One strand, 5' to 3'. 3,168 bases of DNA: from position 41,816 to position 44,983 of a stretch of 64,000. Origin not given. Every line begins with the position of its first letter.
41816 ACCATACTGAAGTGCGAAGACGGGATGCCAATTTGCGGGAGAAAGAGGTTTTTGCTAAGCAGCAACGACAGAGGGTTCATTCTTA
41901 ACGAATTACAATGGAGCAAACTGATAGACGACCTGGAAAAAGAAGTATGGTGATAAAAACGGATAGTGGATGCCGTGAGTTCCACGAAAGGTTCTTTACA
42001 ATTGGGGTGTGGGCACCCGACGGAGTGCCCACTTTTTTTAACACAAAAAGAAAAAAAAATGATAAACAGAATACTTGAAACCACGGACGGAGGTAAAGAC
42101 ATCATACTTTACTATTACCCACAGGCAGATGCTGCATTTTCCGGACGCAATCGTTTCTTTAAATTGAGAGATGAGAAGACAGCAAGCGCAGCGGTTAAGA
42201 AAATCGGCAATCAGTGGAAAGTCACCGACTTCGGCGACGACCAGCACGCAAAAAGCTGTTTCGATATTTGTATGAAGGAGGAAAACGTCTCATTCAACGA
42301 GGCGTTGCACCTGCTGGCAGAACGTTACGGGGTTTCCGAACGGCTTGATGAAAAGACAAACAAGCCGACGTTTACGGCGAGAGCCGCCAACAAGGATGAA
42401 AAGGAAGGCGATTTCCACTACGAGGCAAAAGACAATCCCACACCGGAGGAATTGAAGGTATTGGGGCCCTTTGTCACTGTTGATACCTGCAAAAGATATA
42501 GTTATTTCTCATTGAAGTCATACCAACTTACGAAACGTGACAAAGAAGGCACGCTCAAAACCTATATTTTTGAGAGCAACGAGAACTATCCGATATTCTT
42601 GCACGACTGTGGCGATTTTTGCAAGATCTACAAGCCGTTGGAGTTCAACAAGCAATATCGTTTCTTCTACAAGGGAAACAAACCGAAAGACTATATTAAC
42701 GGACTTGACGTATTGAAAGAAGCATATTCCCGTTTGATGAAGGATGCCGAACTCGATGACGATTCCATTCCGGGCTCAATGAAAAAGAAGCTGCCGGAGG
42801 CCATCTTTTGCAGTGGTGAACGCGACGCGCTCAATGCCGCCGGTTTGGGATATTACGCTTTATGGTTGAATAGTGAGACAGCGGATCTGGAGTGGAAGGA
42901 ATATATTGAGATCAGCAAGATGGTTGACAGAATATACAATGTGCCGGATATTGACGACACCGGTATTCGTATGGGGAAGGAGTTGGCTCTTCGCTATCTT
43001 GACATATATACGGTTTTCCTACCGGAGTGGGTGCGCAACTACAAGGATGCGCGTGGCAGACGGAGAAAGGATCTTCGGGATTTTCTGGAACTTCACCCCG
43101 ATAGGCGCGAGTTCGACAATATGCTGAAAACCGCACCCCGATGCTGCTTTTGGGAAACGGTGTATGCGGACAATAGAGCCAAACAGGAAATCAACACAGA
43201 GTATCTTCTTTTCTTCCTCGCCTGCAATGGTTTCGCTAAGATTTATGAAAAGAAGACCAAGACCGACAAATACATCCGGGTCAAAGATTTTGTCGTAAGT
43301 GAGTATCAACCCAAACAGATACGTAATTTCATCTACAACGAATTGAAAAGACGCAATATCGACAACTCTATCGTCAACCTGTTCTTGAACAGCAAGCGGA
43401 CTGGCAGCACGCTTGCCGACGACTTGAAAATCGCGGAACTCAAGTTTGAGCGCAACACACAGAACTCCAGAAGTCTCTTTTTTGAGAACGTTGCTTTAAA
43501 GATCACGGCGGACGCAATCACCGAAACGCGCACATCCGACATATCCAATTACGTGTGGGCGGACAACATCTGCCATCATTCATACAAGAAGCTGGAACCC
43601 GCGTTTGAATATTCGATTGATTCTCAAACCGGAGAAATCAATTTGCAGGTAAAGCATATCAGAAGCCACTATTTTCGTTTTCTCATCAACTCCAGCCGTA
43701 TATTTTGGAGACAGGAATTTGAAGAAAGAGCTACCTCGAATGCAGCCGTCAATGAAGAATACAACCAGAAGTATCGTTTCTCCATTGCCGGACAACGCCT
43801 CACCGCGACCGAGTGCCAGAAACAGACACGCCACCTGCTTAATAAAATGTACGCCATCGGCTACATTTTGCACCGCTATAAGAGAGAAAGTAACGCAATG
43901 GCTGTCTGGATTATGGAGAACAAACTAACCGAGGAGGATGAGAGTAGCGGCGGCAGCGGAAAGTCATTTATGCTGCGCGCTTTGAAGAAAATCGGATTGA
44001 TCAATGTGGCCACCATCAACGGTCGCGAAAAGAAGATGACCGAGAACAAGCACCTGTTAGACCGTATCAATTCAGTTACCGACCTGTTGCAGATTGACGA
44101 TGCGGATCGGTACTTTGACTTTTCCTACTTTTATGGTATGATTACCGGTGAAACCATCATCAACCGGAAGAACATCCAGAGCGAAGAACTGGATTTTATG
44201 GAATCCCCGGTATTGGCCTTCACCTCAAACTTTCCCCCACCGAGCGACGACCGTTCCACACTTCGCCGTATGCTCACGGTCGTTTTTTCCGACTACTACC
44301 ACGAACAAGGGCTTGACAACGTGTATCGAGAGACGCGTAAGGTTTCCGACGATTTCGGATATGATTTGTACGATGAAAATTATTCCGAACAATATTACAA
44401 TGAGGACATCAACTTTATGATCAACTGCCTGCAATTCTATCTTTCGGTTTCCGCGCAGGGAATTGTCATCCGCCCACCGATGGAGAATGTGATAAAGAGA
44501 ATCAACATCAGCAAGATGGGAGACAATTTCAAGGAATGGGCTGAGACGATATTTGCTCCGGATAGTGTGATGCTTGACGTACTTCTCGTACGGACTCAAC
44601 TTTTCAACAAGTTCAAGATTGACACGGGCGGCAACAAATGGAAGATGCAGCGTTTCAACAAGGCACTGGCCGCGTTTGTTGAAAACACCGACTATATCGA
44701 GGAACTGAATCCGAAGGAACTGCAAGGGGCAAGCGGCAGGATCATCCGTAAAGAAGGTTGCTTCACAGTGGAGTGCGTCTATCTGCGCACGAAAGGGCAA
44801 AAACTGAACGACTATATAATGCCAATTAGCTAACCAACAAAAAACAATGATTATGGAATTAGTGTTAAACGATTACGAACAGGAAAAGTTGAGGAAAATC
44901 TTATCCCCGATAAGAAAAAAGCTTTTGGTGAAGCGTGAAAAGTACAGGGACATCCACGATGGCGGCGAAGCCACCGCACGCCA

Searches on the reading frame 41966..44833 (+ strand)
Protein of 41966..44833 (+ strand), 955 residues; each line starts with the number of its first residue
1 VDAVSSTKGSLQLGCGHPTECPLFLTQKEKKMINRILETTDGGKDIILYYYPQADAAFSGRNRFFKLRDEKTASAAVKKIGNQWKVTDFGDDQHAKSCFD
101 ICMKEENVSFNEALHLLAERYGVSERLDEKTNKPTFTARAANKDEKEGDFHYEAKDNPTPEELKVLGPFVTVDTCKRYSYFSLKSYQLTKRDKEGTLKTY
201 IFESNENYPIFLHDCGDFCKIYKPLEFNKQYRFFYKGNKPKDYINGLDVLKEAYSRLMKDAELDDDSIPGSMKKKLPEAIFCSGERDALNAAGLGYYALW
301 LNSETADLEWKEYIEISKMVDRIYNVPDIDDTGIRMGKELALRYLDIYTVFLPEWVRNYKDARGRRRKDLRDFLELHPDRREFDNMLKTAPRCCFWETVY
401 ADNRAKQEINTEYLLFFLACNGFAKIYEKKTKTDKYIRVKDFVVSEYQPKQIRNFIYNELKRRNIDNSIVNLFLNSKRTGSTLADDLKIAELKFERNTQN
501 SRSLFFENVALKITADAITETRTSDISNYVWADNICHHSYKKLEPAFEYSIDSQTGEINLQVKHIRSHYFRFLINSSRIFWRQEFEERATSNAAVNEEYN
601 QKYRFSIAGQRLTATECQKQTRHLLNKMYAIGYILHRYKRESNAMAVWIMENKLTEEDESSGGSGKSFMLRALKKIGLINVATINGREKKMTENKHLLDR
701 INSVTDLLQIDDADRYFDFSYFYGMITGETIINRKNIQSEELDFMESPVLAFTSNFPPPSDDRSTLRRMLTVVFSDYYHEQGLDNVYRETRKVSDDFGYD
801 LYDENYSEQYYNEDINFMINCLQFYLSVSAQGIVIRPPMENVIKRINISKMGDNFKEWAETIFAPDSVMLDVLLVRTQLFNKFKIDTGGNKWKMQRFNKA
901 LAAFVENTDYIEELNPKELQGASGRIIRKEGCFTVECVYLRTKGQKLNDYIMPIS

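Call 8: search_protein_families(library=pfam, proteins=[window:41966-44833:+], max_evalue=0.01)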
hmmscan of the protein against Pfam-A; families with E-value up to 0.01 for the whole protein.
window:41966-44833:+ (955 aa): 1 family
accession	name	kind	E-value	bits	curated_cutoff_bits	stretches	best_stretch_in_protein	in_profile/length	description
PF19263.5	DUF5906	-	1e-05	26.6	27.6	1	660-768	3-114/114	Family of unknown function (DUF5906)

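Call 9: search_protein_families(library=phrogs, proteins=[window:41966-44833:+], max_evalue=0.01)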
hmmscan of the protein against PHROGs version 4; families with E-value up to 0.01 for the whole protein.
window:41966-44833:+ (955 aa): 1 family
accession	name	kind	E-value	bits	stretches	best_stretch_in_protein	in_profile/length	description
phrog_28855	-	unknown function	3.9e-29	102.6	2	619-862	494-718/804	-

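Call 11: find_related_loci(query=window:42059-44833:+, collection=viral_contigs, flank=10000)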
Query window:42059-44833:+ (924 aa) in viral_contigs; peptide patterns used: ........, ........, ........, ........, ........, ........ (x = any residue, [..] = any of these).
10 stretches matched a pattern, but none encodes a relative of the query by tblastn (E <= 1e-3).

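Call 13: find_homologous_proteins(query=window:42059-44833:+)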
Query window:42059-44833:+ (924 aa): 790 proteins with E <= 0.001 among 8000 candidates; the best 120 are listed.
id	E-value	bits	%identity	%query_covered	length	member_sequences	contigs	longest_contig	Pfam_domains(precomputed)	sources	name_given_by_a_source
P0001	0.0e+0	2132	100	100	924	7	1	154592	PF19263.6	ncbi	-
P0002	0.0e+0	1207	57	99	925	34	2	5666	-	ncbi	-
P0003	0.0e+0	1198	57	99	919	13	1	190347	PF19263.6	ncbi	-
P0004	0.0e+0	1190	56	99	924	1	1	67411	PF19263.6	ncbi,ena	-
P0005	0.0e+0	1186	57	99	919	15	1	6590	PF19263.6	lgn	-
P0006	0.0e+0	1175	56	99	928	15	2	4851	PF19263.6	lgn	-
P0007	0.0e+0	1159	54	100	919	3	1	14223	PF19263.6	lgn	-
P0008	0.0e+0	1155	55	99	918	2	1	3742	PF19263.6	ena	-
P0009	0.0e+0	1153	54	99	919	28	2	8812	PF19263.6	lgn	-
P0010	0.0e+0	1130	55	99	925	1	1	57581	PF19263.6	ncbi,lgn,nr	ncbi:MAG: hypothetical protein EOL95_07245 [Bacteroidia bacterium]|nr:hypothetical protein [Bacteroi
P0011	0.0e+0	1099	54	99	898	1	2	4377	PF19263.6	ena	-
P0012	0.0e+0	1070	52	100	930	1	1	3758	PF19263.6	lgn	-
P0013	0.0e+0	1032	50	99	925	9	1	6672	-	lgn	-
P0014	0.0e+0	1028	50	99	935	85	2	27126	PF19263.6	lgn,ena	-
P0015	6.2e-292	989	50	99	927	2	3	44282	PF19263.6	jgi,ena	-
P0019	1.8e-286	971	48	100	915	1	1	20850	-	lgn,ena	-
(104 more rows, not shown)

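Call 15: find_encoding_contigs(protein=P0001, flank=10000, max_places=3)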
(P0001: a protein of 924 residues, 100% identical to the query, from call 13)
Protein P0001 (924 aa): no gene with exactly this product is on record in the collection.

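Call 16: find_encoding_contigs(protein=P0019, flank=10000, max_places=3)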
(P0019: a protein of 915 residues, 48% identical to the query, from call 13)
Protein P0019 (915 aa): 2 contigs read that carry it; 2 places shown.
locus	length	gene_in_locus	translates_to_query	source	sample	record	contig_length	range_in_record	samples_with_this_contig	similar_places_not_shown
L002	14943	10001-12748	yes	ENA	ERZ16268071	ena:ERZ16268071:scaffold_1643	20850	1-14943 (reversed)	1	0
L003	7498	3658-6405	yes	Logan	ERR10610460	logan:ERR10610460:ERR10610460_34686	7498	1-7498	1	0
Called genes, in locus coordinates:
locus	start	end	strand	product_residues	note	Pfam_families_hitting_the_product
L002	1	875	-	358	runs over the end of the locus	PF03601:Cons_hypoth698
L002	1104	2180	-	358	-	PF02275:CBAH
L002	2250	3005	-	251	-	PF00106:adh_short, PF08659:KR, PF13561:adh_short_C2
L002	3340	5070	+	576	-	PF00754:F5_F8_type_C, PF22633:F5_F8_type_C_2, PF13287:Fn3_assoc, PF13290:CHB_HEX_C_1, PF20009:GEVED, PF18998:Flg_new_2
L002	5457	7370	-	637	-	PF00012:HSP70, PF06723:MreB_Mbl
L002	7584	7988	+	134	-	PF01288:HPPK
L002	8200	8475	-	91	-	-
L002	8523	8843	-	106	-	-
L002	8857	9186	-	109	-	PF13744:HTH_37 (weak), PF12844:HTH_19, PF13560:HTH_31 (weak), PF01381:HTH_3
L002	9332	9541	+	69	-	-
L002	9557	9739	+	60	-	-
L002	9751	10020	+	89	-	-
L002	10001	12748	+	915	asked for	-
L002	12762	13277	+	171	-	-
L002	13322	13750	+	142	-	-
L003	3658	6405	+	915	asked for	-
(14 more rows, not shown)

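Call 17: find_encoding_contigs(protein=P0003, flank=10000, max_places=2)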
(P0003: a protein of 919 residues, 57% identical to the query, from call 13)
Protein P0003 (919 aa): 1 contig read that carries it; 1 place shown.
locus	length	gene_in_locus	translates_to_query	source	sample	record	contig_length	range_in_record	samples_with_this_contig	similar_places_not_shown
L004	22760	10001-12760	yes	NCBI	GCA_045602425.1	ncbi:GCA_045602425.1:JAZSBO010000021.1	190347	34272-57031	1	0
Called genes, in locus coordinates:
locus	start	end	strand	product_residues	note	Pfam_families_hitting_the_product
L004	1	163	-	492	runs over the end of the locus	PF00587:tRNA-synt_2b, PF03129:HGTP_anticodon, PF09180:ProRS-C_1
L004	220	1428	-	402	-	PF13584:BatD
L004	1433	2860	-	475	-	-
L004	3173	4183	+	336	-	PF03462:PCRF, PF00472:RF-1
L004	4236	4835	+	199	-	PF00677:Lum_binding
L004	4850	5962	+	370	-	-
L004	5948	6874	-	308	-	PF08331:QueG_DUF1730, PF00037:Fer4 (faint), PF13484:Fer4_16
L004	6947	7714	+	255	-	PF10677:DUF2490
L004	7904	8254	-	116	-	PF12844:HTH_19 (faint), PF13443:HTH_26 (weak), PF01381:HTH_3 (weak)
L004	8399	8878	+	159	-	-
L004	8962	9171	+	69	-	-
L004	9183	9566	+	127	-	-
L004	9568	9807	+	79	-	-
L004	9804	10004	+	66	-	-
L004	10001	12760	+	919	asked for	PF19263:DUF5906 (faint)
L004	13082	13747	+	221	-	-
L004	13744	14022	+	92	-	-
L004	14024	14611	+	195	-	-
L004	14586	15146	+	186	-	-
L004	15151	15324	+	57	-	-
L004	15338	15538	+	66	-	-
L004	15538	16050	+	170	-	PF00583:Acetyltransf_1 (weak), PF13508:Acetyltransf_7, PF13673:Acetyltransf_10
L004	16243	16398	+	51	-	-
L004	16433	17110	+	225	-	-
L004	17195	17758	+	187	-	-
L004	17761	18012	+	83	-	-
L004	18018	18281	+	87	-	-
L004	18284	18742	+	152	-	-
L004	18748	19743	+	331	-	-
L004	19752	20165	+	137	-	PF18798:LPD3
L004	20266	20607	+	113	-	-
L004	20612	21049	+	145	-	-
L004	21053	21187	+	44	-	-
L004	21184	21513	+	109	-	-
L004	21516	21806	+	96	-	-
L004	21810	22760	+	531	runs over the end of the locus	-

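Call 18: find_encoding_contigs(protein=P0004, flank=10000, max_places=2)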
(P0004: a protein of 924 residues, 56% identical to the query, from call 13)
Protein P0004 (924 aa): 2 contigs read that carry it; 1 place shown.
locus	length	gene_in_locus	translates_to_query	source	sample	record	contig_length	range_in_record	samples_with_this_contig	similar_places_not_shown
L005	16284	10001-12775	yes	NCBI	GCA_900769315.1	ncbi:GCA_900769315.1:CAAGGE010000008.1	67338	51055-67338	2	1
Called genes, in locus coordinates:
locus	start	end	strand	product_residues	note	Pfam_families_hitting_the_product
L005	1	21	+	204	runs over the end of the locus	PF01914:MarC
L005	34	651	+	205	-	PF08889:WbqC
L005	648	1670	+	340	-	PF01063:Aminotran_4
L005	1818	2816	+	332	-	PF00044:Gp_dh_N, PF02800:Gp_dh_C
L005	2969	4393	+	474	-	PF13727:CoA_binding_3, PF02397:Bac_transf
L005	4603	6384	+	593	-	PF00270:DEAD, PF04851:ResIII (weak), PF00271:Helicase_C, PF28538:Helicase_helical, PF03880:DbpA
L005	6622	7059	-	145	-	-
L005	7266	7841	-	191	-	-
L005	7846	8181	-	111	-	PF13443:HTH_26 (weak), PF01381:HTH_3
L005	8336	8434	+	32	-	-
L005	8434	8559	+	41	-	-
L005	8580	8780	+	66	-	-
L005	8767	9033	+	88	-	-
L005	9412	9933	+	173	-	-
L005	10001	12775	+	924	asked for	PF19263:DUF5906 (weak)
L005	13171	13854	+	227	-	-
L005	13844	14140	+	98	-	-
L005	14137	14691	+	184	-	-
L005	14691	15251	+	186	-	PF00005:ABC_tran (weak)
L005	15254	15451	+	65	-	-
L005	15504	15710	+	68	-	-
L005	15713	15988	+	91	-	PF15738:YafQ_toxin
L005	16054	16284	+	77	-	?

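Call 31: find_related_loci(query=A1, collection=viral_contigs, flank=10000)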
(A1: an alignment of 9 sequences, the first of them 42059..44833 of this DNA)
Query A1 (924 aa) in viral_contigs; peptide patterns used: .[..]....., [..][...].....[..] (x = any residue, [..] = any of these).
401 stretches matched a pattern; 367 encode a relative of the query (tblastn E <= 1e-3); the best 80 are kept; 80 distinct loci.
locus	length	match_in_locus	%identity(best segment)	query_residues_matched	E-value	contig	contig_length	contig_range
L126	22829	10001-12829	45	1-920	0e+0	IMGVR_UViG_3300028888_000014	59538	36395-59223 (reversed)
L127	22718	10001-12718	42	5-917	0e+0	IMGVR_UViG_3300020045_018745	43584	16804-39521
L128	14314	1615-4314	42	5-912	0e+0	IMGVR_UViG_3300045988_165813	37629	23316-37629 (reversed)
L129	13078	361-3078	41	5-917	0e+0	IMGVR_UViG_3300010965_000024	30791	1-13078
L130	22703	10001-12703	42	5-912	0e+0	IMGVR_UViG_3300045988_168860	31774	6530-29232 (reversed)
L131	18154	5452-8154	42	5-912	0e+0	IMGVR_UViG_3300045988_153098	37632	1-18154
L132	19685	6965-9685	42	5-917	0e+0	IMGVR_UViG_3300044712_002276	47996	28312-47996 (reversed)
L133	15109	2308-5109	41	5-913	0e+0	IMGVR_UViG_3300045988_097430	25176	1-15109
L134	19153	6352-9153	41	5-913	0e+0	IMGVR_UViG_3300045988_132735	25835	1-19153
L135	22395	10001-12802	41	5-913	0e+0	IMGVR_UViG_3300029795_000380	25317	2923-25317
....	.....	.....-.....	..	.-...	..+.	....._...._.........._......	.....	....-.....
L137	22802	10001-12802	41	5-913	0e+0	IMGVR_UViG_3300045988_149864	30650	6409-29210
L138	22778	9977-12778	41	5-913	0e+0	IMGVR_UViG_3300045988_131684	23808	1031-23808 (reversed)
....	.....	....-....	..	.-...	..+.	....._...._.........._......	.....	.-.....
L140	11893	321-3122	41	5-913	0e+0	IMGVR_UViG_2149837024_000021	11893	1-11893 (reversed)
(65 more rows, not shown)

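Call 48: search_solved_structures(query=A1, max_evalue=1)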
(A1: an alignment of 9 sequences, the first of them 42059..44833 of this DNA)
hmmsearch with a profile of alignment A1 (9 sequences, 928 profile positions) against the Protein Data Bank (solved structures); distinct sequences matched with E-value up to 1: 0.

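Call 63: find_encoding_contigs(protein=P0014, flank=10000, max_places=3)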
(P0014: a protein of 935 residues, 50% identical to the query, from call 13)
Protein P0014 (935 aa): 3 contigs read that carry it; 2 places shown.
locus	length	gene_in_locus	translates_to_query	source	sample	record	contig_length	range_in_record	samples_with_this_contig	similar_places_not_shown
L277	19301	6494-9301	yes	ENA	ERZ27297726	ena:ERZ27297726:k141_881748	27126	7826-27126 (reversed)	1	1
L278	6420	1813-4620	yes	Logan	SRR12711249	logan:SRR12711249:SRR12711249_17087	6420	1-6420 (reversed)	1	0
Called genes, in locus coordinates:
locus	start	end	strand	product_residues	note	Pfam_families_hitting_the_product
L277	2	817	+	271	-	?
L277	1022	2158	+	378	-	PF17293:Arm-DNA-bind_5 (weak), PF13102:Phage_int_SAM_5, PF00589:Phage_integrase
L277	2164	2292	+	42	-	-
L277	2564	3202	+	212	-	PF00303:Thymidylat_synt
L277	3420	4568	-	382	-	PF13102:Phage_int_SAM_5 (weak), PF00589:Phage_integrase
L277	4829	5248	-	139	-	-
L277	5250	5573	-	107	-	-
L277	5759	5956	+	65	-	-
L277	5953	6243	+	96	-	-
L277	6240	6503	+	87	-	-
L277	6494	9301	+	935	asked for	PF19263:DUF5906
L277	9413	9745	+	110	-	PF13560:HTH_31, PF12844:HTH_19 (weak), PF01381:HTH_3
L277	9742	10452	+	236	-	PF06114:Peptidase_M78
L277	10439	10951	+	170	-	-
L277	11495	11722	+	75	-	-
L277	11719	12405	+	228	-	-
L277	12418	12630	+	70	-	-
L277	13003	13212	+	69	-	-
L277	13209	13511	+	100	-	PF05016:ParE_toxin (weak), PF15738:YafQ_toxin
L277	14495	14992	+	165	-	-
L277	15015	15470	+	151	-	-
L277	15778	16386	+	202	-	-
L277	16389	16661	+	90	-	-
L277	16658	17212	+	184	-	-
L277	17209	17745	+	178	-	PF13401:AAA_22 (weak)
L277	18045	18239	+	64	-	-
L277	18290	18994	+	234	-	-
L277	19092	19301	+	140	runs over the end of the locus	-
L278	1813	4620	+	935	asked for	PF19263:DUF5906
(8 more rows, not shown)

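Call 82: find_homologous_proteins(query=L277:3420-4568:-, max_evalue=1e-40)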
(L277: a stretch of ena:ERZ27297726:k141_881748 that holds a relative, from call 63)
Query L277:3420-4568:- (382 aa): 970 proteins with E <= 1e-40 among 2603 candidates; the best 120 are listed.
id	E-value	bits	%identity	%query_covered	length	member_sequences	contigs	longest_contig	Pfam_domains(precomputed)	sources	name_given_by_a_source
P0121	1.4e-258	875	98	100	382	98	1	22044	PF13102.13,PF00589.28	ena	-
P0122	4.0e-249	844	94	100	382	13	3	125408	PF13102.13,PF00589.28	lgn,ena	-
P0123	6.1e-226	768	86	100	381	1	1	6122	PF00589.28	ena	-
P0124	1.0e-140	487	59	98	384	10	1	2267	PF13102.13,PF00589.28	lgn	-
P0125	1.8e-140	486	58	98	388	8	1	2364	PF13102.13,PF00589.28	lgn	-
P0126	2.5e-140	486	57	98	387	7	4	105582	PF00589.28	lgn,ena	-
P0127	6.3e-140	484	59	98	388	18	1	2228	PF13102.13,PF00589.28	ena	-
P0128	3.7e-139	482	57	100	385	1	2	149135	PF13102.13,PF00589.28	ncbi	-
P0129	4.8e-139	482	57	100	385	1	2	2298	PF13102.13,PF00589.28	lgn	-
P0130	1.7e-138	480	57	98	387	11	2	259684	PF13495.13,PF00589.28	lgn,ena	-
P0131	9.0e-138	477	55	98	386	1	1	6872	PF13102.13,PF00589.28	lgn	-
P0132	4.4e-137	475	57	98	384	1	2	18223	PF13102.13,PF00589.28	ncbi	-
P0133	3.0e-136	472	58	98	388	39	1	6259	PF13102.13,PF00589.28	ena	-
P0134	9.2e-135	467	57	98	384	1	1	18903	PF13102.13,PF00589.28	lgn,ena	-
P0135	2.5e-134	466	56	100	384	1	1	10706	PF13102.13,PF00589.28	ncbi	-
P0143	7.3e-132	458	57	98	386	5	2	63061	PF13102.13,PF00589.28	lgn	-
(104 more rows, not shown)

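Call 84: find_encoding_contigs(protein=P0143, flank=10000, max_places=3)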
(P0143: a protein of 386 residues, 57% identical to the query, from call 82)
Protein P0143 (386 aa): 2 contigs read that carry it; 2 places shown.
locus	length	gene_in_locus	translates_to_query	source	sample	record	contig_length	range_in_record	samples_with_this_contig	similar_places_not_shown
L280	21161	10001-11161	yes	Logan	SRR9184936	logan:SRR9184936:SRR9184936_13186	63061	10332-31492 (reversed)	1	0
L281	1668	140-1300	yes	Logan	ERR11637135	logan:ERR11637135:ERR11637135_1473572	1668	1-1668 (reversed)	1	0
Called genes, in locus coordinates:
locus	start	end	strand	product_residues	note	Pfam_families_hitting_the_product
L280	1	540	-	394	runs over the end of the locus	PF01520:Amidase_3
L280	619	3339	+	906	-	PF19838:LptD_2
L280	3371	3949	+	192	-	PF07638:Sigma70_ECF (weak), PF04542:Sigma70_r2, PF08281:Sigma70_r4_2, PF04545:Sigma70_r4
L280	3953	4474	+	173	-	-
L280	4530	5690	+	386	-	PF01553:Acyltransferase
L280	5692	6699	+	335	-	PF01075:Glyco_transf_9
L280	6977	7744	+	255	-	PF02606:LpxK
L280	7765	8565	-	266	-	PF00106:adh_short, PF08659:KR, PF13561:adh_short_C2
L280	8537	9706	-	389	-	-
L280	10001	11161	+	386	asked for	PF13102:Phage_int_SAM_5 (weak), PF00589:Phage_integrase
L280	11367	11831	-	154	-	-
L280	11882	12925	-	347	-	-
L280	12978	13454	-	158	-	-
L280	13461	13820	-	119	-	-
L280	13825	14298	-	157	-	PF08291:Peptidase_M15_3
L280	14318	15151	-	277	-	PF18796:LPD1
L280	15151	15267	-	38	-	-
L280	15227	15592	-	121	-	-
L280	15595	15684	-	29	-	-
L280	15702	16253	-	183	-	PF01832:Glucosaminidase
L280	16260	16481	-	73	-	-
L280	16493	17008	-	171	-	-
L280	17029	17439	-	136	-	-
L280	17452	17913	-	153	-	-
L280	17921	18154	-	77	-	-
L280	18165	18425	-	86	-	-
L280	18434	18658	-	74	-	-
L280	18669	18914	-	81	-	-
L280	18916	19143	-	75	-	-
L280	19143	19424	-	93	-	-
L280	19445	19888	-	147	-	-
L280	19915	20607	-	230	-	-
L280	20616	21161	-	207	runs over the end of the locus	-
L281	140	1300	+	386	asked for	PF13102:Phage_int_SAM_5 (weak), PF00589:Phage_integrase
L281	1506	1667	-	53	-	?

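Call 85: find_encoding_contigs(protein=P0128, flank=10000, max_places=2)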
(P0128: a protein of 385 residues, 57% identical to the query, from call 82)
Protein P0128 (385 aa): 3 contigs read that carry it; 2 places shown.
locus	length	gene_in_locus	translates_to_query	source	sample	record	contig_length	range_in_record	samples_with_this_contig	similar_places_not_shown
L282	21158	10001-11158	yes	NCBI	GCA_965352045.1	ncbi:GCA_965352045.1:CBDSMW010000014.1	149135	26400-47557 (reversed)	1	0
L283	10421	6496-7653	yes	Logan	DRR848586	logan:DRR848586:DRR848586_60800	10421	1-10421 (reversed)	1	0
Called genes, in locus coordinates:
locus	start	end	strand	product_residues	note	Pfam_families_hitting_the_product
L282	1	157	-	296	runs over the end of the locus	PF02401:LYTB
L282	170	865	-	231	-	PF02224:Cytidylate_kin, PF13189:Cytidylate_kin2, PF13238:AAA_18 (weak)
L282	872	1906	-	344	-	-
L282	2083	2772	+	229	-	PF13174:TPR_6 (faint), PF13181:TPR_8 (faint), PF13424:TPR_12 (faint), PF13428:TPR_14 (faint), PF07719:TPR_2 (faint), PF12895:ANAPC3 (faint), PF00515:TPR_1 (faint), PF14559:TPR_19 (weak), +2 more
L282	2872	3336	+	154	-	PF00885:DMRL_synthase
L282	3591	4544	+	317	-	PF07670:Gate (weak)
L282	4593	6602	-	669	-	PF05649:Peptidase_M13_N, PF01431:Peptidase_M13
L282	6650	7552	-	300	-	PF00005:ABC_tran, PF13304:AAA_21 (weak)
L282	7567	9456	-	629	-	PF02518:HATPase_c, PF00204:DNA_gyraseB, PF01751:Toprim, PF00986:DNA_gyraseB_C (weak)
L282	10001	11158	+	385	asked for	PF13102:Phage_int_SAM_5, PF00589:Phage_integrase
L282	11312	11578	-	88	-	PF10387:DUF2442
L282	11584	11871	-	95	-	PF13711:DUF4160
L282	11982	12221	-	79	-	-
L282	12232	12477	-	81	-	-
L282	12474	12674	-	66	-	-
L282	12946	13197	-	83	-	-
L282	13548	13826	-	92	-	PF15738:YafQ_toxin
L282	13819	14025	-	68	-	-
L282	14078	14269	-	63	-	-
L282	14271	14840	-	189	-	-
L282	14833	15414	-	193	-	-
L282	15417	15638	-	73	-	-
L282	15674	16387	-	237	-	-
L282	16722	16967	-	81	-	-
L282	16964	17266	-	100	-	PF13711:DUF4160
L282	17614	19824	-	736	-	-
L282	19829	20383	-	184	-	-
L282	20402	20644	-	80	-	-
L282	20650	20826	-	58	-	-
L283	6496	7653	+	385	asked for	PF13102:Phage_int_SAM_5, PF00589:Phage_integrase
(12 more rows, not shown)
